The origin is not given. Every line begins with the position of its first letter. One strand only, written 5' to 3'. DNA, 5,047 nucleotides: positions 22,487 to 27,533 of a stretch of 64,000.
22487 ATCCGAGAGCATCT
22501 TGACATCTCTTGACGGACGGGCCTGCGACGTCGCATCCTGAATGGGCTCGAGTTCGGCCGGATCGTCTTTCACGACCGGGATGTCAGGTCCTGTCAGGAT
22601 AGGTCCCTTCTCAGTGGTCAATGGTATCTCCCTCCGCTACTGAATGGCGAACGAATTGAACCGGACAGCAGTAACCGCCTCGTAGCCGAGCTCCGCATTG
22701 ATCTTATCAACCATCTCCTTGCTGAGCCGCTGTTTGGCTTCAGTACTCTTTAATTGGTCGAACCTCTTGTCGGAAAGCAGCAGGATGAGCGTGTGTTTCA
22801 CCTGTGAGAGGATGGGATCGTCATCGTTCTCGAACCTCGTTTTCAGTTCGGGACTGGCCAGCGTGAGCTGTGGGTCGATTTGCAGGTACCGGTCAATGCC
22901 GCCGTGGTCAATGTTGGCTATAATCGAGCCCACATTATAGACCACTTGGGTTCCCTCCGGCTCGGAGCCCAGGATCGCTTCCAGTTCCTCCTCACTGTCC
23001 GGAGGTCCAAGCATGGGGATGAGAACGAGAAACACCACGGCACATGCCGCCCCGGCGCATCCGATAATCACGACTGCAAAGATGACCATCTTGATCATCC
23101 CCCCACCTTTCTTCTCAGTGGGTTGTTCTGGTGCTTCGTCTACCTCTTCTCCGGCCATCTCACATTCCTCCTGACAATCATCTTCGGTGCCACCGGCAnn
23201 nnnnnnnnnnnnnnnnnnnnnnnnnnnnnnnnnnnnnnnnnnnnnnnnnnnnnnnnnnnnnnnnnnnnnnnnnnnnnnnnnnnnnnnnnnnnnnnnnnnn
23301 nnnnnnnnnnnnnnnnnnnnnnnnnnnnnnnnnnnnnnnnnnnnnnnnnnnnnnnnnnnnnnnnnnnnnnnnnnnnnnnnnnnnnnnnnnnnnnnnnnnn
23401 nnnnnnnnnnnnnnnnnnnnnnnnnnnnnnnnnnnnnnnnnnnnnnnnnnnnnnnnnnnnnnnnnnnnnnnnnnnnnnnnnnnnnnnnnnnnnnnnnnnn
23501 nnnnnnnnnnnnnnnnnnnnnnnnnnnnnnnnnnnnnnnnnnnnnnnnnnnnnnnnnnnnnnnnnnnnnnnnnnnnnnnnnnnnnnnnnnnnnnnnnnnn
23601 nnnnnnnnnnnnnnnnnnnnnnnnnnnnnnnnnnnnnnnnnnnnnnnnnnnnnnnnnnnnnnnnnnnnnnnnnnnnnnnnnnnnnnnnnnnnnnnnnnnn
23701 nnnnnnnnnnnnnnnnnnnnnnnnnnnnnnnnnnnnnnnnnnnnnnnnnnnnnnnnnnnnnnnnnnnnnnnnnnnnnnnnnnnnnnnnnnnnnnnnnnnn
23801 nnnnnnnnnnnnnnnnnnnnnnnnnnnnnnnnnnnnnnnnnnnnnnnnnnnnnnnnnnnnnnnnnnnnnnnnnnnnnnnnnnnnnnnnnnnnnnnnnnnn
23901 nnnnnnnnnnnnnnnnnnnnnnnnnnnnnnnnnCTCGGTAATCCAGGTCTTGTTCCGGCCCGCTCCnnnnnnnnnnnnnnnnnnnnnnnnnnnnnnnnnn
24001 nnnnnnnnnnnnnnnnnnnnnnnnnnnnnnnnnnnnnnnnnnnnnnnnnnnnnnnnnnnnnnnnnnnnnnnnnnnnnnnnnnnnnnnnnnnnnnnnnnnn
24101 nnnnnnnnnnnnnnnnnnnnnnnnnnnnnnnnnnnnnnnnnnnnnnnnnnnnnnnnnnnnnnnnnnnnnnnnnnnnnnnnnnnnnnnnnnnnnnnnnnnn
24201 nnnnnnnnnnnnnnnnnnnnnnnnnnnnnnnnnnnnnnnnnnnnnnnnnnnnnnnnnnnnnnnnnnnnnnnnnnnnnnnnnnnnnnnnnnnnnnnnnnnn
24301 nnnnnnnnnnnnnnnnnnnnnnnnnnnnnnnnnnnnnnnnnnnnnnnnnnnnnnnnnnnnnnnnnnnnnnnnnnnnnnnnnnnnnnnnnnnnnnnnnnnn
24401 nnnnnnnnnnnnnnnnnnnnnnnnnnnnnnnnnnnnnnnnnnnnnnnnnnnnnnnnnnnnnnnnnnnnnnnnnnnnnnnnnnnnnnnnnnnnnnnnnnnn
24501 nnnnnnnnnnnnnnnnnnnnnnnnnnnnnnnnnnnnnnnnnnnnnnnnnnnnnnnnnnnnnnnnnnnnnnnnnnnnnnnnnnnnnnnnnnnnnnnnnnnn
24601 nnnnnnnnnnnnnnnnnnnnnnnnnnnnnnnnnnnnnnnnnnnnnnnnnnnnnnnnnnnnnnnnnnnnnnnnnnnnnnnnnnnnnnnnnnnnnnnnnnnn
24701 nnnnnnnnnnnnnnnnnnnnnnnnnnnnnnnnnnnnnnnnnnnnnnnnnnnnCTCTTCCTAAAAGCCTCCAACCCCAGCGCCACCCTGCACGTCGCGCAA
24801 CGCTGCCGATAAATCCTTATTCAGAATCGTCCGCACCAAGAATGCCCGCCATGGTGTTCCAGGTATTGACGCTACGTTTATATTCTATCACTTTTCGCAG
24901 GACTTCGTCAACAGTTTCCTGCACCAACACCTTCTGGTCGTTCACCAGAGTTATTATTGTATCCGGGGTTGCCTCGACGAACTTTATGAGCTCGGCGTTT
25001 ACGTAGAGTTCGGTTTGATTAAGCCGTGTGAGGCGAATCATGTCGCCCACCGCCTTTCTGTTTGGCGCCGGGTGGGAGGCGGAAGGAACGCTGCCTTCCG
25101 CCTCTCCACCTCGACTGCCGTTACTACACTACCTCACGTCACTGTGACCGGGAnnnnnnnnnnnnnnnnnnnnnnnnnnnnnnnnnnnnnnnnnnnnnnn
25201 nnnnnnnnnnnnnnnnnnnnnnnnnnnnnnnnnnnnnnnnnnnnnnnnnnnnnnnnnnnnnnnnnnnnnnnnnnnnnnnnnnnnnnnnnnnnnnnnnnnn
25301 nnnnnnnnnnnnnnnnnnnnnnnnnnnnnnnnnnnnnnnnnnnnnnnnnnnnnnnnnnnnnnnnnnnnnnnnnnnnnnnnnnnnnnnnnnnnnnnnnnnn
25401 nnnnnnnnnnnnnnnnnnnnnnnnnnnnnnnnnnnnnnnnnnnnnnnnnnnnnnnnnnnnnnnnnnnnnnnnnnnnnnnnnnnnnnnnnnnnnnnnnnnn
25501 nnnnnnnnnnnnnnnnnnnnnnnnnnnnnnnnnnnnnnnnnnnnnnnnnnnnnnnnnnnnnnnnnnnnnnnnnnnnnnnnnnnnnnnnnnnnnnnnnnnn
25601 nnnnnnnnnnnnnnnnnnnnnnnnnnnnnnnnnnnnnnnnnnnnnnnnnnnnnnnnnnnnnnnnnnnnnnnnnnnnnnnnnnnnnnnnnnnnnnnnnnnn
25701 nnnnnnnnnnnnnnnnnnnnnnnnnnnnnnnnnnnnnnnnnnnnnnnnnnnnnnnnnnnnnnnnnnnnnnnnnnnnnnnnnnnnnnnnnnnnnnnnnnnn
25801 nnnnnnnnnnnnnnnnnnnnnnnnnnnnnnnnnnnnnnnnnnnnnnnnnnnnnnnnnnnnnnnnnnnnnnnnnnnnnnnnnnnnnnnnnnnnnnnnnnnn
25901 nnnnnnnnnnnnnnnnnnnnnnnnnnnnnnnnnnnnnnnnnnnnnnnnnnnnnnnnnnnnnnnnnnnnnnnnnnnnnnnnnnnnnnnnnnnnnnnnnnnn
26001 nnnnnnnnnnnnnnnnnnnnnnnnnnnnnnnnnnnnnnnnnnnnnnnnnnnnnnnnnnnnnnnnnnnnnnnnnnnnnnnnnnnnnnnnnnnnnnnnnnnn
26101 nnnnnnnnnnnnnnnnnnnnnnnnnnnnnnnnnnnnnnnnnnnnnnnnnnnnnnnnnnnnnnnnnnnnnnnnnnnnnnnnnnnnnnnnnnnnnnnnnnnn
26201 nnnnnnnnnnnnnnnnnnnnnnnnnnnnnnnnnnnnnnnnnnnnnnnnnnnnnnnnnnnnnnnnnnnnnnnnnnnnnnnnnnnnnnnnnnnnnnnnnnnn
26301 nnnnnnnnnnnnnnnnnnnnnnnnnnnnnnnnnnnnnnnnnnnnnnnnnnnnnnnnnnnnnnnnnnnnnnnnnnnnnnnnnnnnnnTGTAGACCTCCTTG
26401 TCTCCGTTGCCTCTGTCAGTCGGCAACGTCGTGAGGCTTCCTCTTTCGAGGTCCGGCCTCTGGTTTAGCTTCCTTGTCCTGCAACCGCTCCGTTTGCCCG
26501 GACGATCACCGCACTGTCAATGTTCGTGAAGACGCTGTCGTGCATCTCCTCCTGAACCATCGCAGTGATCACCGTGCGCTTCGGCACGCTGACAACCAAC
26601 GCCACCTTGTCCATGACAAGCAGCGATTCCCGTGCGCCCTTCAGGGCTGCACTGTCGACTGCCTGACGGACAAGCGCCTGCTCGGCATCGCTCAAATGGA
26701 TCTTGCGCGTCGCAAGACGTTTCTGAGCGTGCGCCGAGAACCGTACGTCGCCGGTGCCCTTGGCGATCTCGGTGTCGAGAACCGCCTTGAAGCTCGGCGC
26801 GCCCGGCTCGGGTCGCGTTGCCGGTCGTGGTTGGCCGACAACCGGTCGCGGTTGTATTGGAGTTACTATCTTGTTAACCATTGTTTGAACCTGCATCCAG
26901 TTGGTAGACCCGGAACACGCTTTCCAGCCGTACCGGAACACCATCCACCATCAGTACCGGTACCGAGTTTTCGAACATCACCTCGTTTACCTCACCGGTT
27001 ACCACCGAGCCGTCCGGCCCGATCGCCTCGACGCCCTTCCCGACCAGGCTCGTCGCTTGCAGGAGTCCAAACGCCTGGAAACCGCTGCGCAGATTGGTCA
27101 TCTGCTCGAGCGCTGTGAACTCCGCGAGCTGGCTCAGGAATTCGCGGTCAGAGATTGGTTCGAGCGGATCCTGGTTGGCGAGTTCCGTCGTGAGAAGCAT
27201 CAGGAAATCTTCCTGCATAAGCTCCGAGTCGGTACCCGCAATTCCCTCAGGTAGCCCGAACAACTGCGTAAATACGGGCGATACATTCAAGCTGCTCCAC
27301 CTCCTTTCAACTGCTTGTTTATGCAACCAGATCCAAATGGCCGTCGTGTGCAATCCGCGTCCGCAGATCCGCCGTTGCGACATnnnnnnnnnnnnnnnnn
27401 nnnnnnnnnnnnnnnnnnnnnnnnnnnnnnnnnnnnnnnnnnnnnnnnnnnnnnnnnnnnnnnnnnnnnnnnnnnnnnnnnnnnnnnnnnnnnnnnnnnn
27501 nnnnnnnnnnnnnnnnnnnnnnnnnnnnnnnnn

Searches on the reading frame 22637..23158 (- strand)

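Call 54: search_protein_families(library=pfam, proteins=[window:22637-23158:-], max_evalue=0.001)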
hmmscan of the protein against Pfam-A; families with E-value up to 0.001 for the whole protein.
window:22637-23158:- (173 aa): 1 family
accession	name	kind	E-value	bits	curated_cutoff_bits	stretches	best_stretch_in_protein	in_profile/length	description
PF03748.19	FliL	-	3.3e-16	60.1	24.6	1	74-173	2-103/103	Flagellar basal body-associated protein FliL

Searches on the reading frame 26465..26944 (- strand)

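Call 39: search_protein_families(library=pfam, proteins=[window:26465-26944:-], max_evalue=0.001)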
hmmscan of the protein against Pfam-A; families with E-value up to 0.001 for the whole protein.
window:26465-26944:- (159 aa): 1 family
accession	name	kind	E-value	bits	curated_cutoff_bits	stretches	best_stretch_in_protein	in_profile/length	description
PF12611.13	Flagellar_put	-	3.3e-12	46.4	21.1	1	124-147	1-24/24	Putative flagellar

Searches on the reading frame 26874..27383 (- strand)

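Call 39: search_protein_families(library=pfam, proteins=[window:26874-27383:-], max_evalue=0.001)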
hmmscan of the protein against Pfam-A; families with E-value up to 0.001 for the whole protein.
window:26874-27383:- (169 aa): 2 families
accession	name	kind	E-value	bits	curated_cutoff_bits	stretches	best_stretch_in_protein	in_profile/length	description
PF03963.19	FlgD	-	9.8e-18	64.6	27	1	51-103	22-74/75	Flagellar hook capping protein - N-terminal region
PF13861.12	FLgD_tudor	-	0.0007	20.2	26.9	0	108-156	4-57/58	FlgD Tudor-like domain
